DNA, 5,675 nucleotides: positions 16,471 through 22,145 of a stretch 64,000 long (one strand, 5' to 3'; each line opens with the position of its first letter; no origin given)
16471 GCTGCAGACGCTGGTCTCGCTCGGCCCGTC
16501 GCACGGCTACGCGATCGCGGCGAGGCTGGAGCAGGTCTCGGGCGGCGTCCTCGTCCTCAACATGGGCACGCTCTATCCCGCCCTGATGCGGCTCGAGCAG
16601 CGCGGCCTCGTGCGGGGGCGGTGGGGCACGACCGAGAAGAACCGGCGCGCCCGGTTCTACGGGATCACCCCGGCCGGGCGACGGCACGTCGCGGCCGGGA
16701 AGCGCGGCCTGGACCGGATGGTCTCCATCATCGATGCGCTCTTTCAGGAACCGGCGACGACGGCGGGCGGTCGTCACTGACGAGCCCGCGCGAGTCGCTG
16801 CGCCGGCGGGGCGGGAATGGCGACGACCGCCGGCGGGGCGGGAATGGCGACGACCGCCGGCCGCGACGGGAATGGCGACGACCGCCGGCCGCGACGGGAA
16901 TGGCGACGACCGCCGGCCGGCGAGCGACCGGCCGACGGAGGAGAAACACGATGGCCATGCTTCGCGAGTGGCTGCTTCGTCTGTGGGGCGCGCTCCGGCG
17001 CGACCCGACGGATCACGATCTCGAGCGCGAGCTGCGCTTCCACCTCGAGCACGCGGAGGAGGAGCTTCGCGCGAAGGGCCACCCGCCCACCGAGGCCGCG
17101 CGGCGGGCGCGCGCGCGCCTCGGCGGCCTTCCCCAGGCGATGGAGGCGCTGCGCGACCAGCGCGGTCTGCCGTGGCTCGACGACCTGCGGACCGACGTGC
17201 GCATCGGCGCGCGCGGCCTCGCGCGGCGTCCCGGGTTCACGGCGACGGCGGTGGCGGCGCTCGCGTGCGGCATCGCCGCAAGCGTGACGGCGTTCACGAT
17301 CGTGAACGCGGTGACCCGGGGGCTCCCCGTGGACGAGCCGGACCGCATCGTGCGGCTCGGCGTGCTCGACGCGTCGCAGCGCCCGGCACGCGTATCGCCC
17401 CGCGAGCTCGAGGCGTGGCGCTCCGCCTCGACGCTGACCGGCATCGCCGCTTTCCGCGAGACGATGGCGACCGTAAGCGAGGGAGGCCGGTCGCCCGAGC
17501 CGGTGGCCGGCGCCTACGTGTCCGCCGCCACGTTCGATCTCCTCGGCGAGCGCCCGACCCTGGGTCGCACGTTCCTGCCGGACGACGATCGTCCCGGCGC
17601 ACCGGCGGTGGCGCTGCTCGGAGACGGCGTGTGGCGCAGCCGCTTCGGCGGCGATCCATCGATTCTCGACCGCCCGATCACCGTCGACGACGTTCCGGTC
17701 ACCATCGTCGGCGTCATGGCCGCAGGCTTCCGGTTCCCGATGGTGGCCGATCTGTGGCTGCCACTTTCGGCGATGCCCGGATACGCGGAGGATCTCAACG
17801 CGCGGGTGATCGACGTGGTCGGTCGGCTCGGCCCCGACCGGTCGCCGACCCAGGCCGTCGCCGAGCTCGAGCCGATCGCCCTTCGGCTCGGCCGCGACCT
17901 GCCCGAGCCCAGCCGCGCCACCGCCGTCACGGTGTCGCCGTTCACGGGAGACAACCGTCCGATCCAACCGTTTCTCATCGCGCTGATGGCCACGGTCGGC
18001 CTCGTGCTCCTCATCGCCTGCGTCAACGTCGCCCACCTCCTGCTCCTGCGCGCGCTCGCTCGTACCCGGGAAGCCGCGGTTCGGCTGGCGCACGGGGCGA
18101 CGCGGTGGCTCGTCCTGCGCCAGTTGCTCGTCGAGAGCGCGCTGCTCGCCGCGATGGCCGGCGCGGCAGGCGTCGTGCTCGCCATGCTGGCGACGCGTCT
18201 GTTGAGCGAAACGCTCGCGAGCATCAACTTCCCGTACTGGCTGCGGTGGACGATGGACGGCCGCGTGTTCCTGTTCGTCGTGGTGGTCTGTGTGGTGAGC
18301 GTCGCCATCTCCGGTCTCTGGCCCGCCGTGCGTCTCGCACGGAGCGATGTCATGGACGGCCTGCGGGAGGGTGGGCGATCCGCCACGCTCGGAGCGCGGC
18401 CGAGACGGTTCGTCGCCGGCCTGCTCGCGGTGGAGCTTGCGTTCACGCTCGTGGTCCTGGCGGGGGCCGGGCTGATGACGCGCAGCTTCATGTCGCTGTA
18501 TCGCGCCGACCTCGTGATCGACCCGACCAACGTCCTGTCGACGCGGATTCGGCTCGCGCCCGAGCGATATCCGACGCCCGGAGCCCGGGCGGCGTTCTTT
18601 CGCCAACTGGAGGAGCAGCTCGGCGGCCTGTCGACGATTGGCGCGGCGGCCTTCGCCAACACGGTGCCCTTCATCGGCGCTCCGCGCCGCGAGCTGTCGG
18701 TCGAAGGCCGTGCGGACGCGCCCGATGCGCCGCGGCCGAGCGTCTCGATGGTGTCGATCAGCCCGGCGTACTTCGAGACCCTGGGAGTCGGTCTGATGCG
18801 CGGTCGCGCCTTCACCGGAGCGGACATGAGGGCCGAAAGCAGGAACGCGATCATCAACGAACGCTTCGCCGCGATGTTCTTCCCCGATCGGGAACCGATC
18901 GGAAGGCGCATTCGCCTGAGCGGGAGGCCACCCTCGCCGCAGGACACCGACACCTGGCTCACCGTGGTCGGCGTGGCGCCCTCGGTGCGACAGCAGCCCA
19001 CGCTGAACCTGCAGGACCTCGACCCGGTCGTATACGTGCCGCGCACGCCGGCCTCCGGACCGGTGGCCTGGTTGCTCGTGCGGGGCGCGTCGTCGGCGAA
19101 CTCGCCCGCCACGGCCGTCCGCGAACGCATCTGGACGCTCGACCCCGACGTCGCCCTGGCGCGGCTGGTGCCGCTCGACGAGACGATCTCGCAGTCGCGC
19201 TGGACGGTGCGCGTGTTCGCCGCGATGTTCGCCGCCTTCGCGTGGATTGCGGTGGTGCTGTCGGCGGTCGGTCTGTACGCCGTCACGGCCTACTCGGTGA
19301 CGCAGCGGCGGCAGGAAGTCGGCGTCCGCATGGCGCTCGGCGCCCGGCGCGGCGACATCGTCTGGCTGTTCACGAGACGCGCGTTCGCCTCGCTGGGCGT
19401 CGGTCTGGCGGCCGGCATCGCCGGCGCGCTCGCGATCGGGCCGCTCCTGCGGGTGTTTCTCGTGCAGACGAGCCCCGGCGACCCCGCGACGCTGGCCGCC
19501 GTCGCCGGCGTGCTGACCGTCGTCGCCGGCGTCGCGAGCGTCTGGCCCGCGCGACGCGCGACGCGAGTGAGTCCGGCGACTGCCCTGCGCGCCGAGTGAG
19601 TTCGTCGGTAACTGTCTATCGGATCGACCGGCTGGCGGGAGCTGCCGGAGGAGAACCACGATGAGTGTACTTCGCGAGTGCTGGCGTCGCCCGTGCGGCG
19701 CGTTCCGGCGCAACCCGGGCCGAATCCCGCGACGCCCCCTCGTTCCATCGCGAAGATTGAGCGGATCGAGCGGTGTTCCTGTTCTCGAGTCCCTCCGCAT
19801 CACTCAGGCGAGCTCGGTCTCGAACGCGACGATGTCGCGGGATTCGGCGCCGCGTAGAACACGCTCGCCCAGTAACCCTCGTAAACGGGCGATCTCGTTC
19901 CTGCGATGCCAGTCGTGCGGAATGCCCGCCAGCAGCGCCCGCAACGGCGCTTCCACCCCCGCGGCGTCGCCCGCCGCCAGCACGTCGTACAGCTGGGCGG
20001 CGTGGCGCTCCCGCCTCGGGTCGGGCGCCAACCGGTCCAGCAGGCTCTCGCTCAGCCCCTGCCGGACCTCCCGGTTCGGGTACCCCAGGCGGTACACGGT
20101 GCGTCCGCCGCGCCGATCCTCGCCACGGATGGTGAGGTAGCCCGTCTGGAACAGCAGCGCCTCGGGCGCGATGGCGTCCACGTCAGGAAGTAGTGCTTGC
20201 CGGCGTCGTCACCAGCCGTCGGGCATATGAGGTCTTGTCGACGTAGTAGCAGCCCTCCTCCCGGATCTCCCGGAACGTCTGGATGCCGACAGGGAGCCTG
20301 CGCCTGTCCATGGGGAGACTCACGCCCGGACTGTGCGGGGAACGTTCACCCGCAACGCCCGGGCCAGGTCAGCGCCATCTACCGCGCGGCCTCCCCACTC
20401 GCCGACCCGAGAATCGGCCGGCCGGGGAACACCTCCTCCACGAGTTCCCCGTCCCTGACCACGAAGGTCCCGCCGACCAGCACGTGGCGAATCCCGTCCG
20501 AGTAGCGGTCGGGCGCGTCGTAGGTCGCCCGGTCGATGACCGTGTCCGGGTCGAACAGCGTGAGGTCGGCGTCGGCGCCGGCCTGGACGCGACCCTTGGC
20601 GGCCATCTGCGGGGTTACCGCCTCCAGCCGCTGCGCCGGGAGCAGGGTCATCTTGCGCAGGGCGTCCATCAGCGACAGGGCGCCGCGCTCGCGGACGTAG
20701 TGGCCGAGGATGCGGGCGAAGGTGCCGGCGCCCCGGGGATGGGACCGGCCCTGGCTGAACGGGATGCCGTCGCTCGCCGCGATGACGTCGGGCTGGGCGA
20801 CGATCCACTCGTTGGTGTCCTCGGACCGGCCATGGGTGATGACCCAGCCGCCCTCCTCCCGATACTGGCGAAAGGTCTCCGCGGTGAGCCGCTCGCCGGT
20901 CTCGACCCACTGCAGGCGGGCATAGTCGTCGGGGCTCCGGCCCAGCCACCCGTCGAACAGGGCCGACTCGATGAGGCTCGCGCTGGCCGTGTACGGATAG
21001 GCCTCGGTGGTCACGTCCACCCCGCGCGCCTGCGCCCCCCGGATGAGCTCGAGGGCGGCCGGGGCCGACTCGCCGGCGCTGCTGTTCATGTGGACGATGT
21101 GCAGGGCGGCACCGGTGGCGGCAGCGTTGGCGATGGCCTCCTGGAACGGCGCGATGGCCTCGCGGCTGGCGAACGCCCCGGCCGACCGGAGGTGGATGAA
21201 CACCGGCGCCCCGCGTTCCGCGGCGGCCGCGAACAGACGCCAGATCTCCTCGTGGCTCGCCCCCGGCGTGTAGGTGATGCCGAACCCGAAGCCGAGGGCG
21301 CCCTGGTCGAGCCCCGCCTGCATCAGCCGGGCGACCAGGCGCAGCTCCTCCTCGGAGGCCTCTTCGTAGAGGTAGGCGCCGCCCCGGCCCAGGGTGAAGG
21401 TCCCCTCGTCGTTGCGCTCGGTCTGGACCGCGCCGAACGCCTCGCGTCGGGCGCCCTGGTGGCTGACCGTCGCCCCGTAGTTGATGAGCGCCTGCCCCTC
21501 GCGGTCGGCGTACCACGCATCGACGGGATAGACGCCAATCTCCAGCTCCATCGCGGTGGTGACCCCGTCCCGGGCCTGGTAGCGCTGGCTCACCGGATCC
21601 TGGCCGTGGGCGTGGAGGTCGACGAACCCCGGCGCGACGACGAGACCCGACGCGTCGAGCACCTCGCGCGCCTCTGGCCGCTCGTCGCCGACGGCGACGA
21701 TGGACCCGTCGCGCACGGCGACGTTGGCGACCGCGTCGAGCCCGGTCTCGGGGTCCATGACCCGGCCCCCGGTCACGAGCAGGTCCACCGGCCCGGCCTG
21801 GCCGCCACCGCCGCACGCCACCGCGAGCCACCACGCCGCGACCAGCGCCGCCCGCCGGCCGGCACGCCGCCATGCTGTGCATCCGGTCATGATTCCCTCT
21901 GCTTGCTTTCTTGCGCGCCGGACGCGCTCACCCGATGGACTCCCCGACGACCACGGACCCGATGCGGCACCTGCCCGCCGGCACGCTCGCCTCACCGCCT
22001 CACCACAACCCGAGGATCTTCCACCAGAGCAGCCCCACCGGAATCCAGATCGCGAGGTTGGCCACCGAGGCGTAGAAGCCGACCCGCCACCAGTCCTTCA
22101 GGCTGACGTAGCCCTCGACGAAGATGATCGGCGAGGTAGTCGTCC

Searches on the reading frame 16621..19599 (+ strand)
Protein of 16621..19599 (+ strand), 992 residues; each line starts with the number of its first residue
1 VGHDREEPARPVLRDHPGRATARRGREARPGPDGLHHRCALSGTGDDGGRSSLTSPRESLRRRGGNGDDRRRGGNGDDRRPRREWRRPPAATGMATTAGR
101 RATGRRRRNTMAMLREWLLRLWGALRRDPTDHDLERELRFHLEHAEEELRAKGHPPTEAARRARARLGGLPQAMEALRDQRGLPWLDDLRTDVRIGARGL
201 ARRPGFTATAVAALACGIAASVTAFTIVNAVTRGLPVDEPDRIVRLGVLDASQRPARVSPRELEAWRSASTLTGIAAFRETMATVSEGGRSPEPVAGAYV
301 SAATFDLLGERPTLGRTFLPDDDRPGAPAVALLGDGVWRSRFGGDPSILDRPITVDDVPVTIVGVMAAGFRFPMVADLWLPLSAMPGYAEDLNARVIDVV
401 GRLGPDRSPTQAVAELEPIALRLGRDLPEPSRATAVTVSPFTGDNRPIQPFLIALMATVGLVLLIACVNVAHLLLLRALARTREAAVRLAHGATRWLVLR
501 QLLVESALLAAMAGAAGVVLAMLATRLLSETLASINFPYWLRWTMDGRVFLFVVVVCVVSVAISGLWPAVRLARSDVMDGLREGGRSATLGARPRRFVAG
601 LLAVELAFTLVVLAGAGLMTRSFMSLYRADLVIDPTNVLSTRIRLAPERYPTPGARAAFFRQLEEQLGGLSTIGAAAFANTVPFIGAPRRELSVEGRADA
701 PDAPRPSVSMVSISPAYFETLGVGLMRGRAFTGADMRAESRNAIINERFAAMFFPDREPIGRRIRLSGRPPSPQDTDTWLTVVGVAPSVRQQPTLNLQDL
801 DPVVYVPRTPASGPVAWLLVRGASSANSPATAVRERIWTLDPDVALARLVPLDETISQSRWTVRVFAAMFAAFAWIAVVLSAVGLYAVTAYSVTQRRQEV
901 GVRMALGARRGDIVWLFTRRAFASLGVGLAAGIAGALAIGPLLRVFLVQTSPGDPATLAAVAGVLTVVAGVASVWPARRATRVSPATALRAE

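Call 44: search_protein_families(library=pfam, proteins=[window:16621-19599:+], max_evalue=0.00001)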
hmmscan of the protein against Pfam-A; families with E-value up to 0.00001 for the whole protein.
window:16621-19599:+ (992 aa): 2 families
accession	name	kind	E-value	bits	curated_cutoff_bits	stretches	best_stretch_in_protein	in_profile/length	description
PF12704.14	MacB_PCD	-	9.2e-35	121.2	27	2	207-418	1-206/207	MacB-like periplasmic core domain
PF02687.27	FtsX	-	4.8e-23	81.9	25.5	2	872-985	2-120/120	FtsX-like permease C-terminal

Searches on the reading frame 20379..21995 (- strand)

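Call 44: search_protein_families(library=pfam, proteins=[window:20379-21995:-], max_evalue=0.00001)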
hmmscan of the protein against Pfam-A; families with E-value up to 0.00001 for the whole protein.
window:20379-21995:- (538 aa): 2 families
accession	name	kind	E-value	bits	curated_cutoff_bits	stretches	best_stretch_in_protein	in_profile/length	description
PF07969.17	Amidohydro_3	-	7e-20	72.4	29.7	1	111-513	1-472/472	Amidohydrolase family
PF01979.26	Amidohydro_1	-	3.5e-10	40.1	25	0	119-282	1-170/345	Amidohydrolase family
